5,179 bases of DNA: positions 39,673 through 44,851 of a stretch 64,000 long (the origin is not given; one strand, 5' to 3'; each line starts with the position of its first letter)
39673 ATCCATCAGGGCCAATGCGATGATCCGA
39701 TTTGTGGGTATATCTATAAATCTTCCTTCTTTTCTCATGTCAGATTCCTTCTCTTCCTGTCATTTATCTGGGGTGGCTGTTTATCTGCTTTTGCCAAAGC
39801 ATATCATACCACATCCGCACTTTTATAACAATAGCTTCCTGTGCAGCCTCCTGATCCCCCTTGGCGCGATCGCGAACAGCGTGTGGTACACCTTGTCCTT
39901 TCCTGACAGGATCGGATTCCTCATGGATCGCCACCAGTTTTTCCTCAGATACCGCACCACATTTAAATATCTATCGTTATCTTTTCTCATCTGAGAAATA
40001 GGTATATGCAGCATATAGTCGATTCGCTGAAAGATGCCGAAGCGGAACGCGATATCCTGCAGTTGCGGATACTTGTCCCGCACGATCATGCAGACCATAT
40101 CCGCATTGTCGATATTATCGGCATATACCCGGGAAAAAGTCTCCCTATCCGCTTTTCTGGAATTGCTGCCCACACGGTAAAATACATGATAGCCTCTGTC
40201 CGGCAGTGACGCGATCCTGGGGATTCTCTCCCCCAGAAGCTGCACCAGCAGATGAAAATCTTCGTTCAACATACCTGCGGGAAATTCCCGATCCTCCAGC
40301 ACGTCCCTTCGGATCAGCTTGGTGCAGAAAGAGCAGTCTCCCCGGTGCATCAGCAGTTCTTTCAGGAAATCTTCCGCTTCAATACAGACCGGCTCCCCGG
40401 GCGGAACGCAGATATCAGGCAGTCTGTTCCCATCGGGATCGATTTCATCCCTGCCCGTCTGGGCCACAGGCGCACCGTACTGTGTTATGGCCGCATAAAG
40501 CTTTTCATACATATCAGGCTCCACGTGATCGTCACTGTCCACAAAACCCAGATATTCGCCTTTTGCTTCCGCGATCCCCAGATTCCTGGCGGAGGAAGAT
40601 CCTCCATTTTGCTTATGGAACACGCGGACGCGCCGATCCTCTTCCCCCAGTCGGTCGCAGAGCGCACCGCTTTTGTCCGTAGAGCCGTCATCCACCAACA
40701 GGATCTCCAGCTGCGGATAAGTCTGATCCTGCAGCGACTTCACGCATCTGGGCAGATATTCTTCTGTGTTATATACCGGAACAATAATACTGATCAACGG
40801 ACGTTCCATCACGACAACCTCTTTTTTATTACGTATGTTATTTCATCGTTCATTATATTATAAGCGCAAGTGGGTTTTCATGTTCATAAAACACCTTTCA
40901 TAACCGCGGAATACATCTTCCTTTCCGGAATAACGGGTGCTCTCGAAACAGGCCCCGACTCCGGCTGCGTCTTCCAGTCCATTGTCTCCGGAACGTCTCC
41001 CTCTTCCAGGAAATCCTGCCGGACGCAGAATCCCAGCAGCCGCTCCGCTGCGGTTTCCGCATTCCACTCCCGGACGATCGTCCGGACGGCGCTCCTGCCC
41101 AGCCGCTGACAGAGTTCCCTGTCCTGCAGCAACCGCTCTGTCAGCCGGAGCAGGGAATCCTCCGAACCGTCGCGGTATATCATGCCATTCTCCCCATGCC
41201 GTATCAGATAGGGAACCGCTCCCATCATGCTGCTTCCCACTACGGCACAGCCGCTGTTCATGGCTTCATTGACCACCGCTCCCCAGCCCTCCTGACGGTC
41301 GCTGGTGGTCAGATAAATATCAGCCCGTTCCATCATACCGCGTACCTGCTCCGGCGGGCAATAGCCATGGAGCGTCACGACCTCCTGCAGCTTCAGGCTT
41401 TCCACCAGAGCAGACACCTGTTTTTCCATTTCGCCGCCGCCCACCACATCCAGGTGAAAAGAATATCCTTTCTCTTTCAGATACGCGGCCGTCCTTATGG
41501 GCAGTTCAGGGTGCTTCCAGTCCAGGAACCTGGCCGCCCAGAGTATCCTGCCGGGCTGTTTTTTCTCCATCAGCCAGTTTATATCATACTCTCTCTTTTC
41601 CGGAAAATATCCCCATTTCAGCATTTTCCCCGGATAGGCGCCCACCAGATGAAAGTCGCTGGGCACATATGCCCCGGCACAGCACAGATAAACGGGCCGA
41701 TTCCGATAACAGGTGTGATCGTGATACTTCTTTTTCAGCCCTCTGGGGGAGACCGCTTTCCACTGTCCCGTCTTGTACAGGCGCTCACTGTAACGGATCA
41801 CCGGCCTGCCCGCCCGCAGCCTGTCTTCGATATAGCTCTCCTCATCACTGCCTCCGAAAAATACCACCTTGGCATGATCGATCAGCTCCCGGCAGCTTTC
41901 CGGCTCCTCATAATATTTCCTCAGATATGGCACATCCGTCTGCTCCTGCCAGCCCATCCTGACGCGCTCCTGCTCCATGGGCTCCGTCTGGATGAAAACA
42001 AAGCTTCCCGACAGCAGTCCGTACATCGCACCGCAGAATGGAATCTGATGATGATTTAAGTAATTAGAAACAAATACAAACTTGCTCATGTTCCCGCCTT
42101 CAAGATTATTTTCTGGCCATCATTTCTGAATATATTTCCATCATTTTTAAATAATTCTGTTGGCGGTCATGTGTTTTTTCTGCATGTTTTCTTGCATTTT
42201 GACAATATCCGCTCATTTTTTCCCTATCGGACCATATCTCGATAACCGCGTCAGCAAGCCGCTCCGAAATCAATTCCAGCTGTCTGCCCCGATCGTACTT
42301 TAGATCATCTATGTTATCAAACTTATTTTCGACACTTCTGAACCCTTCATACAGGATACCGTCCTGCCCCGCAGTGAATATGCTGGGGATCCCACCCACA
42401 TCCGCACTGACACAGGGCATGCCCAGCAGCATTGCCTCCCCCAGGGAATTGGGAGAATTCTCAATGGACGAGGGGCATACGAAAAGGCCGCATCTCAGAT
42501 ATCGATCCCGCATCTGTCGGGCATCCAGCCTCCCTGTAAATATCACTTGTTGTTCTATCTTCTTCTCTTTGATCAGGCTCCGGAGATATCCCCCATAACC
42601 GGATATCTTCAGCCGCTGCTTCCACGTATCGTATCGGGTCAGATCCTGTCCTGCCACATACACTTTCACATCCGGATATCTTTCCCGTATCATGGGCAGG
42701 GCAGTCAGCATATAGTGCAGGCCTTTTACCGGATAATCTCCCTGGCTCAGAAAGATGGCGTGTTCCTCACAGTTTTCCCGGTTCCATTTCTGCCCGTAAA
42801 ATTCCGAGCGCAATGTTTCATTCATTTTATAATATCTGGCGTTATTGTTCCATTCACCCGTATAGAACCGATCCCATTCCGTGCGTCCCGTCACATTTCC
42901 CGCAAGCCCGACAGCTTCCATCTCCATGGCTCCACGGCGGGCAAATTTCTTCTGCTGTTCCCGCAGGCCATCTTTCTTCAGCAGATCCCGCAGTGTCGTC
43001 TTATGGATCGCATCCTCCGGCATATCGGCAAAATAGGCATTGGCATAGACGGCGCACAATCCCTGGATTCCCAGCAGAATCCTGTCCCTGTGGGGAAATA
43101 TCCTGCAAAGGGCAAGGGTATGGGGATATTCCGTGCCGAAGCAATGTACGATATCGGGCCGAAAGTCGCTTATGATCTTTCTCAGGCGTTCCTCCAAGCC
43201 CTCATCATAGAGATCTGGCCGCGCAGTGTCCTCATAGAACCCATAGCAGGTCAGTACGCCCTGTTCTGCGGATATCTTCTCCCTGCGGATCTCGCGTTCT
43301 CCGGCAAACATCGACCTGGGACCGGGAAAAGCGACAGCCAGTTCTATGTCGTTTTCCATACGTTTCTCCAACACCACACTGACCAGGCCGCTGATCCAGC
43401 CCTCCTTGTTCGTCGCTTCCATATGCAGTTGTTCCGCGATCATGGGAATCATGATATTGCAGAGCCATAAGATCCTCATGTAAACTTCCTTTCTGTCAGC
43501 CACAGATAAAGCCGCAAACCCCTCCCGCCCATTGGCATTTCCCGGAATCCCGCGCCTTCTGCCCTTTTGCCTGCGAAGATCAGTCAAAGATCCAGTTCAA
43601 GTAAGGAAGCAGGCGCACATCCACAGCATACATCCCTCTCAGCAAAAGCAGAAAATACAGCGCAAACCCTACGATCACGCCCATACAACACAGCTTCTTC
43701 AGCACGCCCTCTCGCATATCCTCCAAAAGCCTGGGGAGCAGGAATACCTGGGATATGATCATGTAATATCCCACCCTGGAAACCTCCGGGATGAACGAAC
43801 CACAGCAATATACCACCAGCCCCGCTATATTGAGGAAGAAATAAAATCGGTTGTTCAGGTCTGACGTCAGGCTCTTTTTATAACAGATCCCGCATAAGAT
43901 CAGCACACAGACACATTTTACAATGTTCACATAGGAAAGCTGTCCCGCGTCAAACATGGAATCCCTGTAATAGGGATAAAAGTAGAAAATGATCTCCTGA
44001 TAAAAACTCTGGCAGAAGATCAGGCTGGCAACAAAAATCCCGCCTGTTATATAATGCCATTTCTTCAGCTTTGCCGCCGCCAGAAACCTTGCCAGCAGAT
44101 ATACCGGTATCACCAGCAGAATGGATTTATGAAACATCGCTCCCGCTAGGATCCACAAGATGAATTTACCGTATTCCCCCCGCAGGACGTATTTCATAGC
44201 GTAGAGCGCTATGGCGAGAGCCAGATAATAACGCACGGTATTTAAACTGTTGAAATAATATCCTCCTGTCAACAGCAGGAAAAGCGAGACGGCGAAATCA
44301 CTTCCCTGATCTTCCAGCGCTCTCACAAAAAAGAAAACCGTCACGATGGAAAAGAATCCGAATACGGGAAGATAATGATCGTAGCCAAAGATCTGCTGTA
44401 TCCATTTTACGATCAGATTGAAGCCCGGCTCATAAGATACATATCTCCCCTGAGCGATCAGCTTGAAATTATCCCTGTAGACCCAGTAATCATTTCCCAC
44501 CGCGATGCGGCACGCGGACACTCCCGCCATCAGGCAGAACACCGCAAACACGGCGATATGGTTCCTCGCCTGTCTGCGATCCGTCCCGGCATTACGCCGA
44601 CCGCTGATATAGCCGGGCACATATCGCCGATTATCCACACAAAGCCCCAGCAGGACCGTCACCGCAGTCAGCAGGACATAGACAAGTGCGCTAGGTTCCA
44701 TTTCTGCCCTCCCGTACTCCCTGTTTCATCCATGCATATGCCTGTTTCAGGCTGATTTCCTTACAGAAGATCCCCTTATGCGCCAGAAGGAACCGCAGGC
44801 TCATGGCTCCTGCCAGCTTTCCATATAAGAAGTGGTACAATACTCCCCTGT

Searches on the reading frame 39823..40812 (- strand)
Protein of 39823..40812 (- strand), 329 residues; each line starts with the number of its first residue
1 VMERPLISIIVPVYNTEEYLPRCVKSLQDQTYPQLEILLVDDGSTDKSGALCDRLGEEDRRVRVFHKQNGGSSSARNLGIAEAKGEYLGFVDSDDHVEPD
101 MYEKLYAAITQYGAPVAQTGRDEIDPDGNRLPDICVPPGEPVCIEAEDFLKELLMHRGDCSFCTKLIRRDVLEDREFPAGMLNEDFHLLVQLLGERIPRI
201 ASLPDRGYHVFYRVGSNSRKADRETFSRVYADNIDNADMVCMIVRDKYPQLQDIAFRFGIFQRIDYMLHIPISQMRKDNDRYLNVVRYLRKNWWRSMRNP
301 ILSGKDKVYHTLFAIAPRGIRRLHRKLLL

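Call 20: search_protein_families(library=pfam, proteins=[window:39823-40812:-], max_evalue=0.00001)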
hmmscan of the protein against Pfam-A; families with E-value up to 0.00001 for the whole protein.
window:39823-40812:- (329 aa): 3 families
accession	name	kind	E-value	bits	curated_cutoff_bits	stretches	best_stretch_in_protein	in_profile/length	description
PF00535.33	Glycos_transf_2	-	1.8e-38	132.6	23.3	1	8-174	1-166/168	Glycosyl transferase family 2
PF10111.15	Glyco_tranf_2_2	-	4.1e-13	49.9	27.3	1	8-109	1-106/276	Glycosyltransferase like family 2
PF13641.12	Glyco_tranf_2_3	-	5.1e-10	40.2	27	1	7-192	3-194/230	Glycosyltransferase like family 2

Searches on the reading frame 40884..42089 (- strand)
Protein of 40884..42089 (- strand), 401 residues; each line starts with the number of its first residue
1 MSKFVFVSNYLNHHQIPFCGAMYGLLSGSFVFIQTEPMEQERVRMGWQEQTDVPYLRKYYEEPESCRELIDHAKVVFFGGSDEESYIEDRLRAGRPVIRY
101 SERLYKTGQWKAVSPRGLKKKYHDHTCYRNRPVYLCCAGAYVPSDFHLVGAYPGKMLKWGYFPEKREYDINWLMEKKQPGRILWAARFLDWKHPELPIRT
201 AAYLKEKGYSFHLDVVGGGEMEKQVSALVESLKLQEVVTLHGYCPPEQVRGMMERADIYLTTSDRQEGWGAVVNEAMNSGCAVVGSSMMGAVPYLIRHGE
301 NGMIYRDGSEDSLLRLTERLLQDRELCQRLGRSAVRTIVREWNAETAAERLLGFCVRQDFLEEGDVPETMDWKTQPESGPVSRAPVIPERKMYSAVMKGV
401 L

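Call 21: search_protein_families(library=pfam, proteins=[window:40884-42089:-], max_evalue=0.00001)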
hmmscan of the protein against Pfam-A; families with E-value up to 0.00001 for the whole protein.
window:40884-42089:- (401 aa): 3 families
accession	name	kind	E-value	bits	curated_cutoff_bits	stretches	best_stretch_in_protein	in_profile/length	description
PF00534.26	Glycos_transf_1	-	2.7e-31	108.8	26.4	1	176-334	12-169/172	Glycosyl transferases group 1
PF13692.12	Glyco_trans_1_4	-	3e-21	76.6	27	1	181-323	3-142/142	Glycosyl transferases group 1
PF13524.12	Glyco_trans_1_2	-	1.8e-06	28.4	25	1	212-352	16-143/144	Glycosyl transferase-like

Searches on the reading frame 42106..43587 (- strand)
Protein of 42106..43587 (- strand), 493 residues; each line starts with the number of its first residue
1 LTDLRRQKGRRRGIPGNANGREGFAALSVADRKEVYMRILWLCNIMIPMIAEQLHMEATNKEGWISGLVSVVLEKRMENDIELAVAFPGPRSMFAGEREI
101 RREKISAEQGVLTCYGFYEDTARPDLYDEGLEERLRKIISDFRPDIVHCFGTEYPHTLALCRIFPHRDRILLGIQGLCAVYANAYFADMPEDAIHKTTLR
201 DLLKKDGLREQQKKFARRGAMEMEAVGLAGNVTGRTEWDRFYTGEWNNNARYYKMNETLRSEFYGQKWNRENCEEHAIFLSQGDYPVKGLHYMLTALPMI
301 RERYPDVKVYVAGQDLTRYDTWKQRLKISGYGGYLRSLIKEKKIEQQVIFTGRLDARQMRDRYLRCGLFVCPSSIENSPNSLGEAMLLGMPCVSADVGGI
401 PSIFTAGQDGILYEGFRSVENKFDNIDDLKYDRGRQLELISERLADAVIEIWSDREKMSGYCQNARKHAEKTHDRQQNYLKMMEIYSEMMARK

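Call 21: search_protein_families(library=pfam, proteins=[window:42106-43587:-], max_evalue=0.00001)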
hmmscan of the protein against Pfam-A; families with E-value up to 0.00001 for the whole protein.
window:42106-43587:- (493 aa): 2 families
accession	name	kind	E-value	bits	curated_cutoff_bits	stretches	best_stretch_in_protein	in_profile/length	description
PF00534.26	Glycos_transf_1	-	3.8e-23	82.3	26.4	1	284-433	24-159/172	Glycosyl transferases group 1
PF13692.12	Glyco_trans_1_4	-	5.3e-21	75.8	27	1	278-414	5-125/142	Glycosyl transferases group 1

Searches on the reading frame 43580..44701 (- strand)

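Call 21: search_protein_families(library=pfam, proteins=[window:43580-44701:-], max_evalue=0.00001)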
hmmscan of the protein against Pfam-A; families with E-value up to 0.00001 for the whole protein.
window:43580-44701:- (373 aa): 1 family
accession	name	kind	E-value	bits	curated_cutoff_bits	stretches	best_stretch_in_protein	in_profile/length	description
PF14897.12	EpsG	-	2.5e-45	155.5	30.1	1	49-367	2-324/326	EpsG family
